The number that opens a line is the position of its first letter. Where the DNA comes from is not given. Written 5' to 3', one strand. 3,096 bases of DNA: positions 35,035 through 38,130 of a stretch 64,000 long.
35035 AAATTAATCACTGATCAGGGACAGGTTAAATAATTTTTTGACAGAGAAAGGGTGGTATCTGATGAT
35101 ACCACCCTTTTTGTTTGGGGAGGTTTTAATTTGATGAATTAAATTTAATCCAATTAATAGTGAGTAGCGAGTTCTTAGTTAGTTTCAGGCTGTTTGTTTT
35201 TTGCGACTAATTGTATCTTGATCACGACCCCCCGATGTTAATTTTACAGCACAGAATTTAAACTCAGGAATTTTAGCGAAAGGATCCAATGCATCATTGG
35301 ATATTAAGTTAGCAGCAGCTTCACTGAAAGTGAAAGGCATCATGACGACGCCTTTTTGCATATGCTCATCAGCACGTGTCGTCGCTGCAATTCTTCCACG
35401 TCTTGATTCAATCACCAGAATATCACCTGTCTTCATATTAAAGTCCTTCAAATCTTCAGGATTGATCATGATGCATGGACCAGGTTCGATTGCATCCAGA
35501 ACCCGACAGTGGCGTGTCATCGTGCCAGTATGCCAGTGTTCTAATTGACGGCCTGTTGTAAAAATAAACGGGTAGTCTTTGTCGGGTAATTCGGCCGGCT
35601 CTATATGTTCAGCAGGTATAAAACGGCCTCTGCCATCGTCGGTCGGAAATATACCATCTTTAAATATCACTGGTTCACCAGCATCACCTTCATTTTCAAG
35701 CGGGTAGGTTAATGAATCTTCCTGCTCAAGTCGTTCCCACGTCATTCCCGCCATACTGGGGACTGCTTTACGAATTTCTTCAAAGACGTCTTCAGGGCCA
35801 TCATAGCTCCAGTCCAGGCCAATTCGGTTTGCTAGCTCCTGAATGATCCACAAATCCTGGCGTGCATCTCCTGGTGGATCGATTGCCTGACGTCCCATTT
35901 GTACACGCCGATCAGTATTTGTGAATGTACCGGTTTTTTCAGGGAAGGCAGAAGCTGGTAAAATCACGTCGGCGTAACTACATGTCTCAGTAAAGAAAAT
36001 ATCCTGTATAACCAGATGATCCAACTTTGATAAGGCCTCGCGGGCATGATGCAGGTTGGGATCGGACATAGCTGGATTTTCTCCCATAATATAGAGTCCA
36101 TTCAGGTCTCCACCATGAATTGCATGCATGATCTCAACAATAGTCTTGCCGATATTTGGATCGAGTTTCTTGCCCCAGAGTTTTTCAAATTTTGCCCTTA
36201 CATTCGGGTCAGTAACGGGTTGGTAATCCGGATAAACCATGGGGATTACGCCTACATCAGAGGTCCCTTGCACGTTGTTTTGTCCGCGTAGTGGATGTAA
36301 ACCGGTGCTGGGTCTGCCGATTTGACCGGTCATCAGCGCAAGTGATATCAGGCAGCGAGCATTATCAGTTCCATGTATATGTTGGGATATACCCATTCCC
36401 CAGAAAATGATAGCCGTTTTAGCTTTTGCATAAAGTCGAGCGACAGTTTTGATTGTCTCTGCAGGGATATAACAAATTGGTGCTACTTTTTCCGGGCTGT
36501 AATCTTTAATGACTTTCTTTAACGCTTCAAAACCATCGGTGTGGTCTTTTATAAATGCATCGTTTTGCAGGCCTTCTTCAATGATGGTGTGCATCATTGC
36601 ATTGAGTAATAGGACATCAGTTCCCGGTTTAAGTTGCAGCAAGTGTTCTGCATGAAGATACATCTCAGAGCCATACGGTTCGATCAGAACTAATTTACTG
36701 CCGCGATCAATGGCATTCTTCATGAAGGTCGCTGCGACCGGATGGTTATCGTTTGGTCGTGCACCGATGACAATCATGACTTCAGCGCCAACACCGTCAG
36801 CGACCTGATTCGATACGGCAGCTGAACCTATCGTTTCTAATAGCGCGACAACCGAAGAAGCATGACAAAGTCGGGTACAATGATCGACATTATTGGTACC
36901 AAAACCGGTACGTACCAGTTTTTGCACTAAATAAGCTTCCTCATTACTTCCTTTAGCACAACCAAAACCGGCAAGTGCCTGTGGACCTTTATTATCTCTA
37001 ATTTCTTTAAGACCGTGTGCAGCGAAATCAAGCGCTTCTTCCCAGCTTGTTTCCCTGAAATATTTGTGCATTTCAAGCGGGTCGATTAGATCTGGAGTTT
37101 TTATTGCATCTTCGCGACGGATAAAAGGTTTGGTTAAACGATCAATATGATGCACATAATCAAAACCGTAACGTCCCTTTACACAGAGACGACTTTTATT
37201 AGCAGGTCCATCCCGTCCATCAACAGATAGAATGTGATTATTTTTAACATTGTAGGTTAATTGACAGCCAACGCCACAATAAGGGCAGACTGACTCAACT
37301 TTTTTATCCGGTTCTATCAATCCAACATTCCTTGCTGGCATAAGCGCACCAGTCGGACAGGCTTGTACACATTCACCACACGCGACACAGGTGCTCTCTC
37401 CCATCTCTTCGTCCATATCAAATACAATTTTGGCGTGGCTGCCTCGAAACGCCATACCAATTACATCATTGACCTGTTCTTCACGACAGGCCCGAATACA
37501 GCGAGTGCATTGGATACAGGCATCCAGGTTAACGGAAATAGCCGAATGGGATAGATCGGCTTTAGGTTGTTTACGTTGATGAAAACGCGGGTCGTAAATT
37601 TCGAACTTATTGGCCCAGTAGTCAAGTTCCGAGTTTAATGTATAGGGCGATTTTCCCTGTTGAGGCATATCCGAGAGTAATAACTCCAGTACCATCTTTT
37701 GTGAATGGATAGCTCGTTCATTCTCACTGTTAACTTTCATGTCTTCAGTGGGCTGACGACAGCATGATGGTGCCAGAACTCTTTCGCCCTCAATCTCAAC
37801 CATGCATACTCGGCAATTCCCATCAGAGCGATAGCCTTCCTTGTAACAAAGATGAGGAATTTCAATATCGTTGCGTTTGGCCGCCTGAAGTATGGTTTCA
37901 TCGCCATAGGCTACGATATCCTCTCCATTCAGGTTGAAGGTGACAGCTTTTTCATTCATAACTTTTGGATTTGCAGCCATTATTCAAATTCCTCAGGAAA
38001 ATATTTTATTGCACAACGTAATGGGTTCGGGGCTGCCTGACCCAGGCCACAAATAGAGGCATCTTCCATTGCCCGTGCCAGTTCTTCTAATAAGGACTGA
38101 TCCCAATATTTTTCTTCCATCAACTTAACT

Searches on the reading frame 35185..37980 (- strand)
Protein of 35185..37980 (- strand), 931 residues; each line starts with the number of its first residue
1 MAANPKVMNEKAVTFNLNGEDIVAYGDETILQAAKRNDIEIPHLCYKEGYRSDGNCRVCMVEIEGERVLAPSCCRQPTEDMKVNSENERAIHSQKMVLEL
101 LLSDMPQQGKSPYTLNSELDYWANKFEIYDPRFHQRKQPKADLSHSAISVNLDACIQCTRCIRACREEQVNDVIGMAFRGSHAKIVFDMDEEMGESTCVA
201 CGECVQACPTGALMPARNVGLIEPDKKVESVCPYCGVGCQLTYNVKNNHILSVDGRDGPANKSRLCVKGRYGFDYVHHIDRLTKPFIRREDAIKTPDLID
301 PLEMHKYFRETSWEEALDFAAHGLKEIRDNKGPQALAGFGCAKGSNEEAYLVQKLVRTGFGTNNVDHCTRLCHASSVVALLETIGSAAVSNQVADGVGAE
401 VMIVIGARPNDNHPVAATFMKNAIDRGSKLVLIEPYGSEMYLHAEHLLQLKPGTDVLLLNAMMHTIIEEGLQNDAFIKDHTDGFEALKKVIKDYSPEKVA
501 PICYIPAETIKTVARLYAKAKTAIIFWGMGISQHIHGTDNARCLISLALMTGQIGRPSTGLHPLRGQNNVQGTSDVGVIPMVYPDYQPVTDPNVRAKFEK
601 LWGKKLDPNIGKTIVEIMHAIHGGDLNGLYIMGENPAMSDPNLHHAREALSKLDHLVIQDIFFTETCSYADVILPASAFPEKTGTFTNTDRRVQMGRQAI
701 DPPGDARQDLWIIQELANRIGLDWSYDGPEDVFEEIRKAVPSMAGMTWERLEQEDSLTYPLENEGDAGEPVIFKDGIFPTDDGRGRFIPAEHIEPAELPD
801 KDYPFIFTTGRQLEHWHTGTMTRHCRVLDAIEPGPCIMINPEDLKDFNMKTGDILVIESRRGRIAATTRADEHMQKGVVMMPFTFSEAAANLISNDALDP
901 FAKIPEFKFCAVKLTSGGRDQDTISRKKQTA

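Call 5: search_protein_families(library=pfam, proteins=[window:35185-37980:-])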
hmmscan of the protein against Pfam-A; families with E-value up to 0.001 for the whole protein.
window:35185-37980:- (931 aa): 16 families
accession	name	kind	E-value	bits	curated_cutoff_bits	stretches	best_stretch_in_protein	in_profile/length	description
PF00384.28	Molybdopterin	-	9e-71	239.2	24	1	281-719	1-353/353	Molybdopterin oxidoreductase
PF01568.27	Molydop_binding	-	7.9e-27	93.9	26.8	1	805-911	1-110/110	Molydopterin dinucleotide binding domain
PF13510.11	Fer2_4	-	6.7e-17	61.8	22.8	1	11-87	2-81/82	2Fe-2S iron-sulfur cluster binding domain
PF04879.21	Molybdop_Fe4S4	-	1.2e-15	57.6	22.7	1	226-278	2-55/55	Molybdopterin oxidoreductase Fe4S4 domain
PF12838.12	Fer4_7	-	6.3e-08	33.4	27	1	155-212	2-52/52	4Fe-4S dicluster domain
PF13187.11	Fer4_9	-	9.6e-08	32.4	27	1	154-212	1-51/52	4Fe-4S dicluster domain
PF00111.32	Fer2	-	1.2e-07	32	21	1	19-76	5-57/77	2Fe-2S iron-sulfur cluster binding domain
PF22117.2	Fer4_Nqo3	-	2.4e-07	31.3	27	1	148-213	4-66/67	NADH-quinone oxidoreductase subunit 3, ferredoxin-like domain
PF00037.32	Fer4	-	6.3e-07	29.4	21.1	1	195-213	5-23/24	4Fe-4S binding domain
PF14697.11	Fer4_21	-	1.1e-06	29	35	1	150-211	3-55/59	4Fe-4S dicluster domain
PF13183.11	Fer4_8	-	4.7e-05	24.3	27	1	152-211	2-67/68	4Fe-4S dicluster domain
PF17179.9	Fer4_22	-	4.8e-05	24.6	27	0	187-210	70-93/95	4Fe-4S dicluster domain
PF13237.11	Fer4_10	-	5.4e-05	23.5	25.5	1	148-209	2-53/53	4Fe-4S dicluster domain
PF12837.12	Fer4_6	-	0.00014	22.1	25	0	196-213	7-24/24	4Fe-4S binding domain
PF13484.11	Fer4_16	-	0.00058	21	30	0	198-216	2-20/66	4Fe-4S double cluster binding domain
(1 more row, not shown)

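Call 67: search_protein_families(library=ncbifam, proteins=[window:35185-37980:-], max_evalue=1e-10)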
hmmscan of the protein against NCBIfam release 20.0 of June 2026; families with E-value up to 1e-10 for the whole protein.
window:35185-37980:- (931 aa): 30 families (the best 25 are shown)
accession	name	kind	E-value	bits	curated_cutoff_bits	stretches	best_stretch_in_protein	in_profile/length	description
TIGR01591.1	Fdh-alpha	equivalog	6e-231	768.2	666.25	1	231-913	2-671/672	formate dehydrogenase subunit alpha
NF047855.1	AssmNtatRedNasC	equivalog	1.5e-142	476.4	1100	1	225-915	18-707/708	assimilatory nitrate reductase catalytic subunit NasC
NF041323.1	Nitr_red_NasA_Halo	equivalog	3e-108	363.1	1000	1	235-914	3-672/673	assimilatory nitrate reductase NasA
NF010055.0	PRK13532.1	equivalog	3.8e-101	339.7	904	3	483-723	327-574/830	nitrate reductase catalytic subunit NapA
TIGR01706.1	NAPA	equivalog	5.7e-99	332.5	930.55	3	484-723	328-574/830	periplasmic nitrate reductase subunit alpha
TIGR01701.1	Fdhalpha-like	subfamily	1.1e-84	285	582.15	1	305-915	110-742/744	FdhF/YdeP family oxidoreductase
NF041513.1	formate_DH_Act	exception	2.7e-75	253.9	1400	3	223-482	38-296/1067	formate dehydrogenase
TIGR01553.1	formate-DH-alph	equivalog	2.9e-72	243.8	814.2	3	214-483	32-306/1009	formate dehydrogenase-N subunit alpha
TIGR01973.1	NuoG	equivalog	1.7e-70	238.5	470.05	1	18-716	4-606/606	NADH-quinone oxidoreductase subunit NuoG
NF005895.0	PRK07860.1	equivalog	5.6e-69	233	802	1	5-744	10-681/811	NADH-quinone oxidoreductase subunit G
NF012032.0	PRK15488.1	equivalog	8e-59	199.4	694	1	198-726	13-533/759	thiosulfate reductase PhsA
NF040763.1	FeFe_hydrog_A6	exception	4.8e-50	170.5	765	1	13-219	1-211/571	NADH-dependent [FeFe] hydrogenase, group A6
NF005745.0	PRK07569.1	equivalog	1.6e-48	165.1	333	1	12-215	3-209/238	bidirectional hydrogenase complex protein HoxU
TIGR00509.1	bisC_fam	subfamily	4.6e-47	160.7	1017.55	1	245-734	11-524/772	molybdopterin guanine dinucleotide-containing S/N-oxide reductase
NF007406.0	PRK09939.1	equivalog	8.1e-42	143.3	1473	1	306-657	120-487/759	acid resistance putative oxidoreductase YdeP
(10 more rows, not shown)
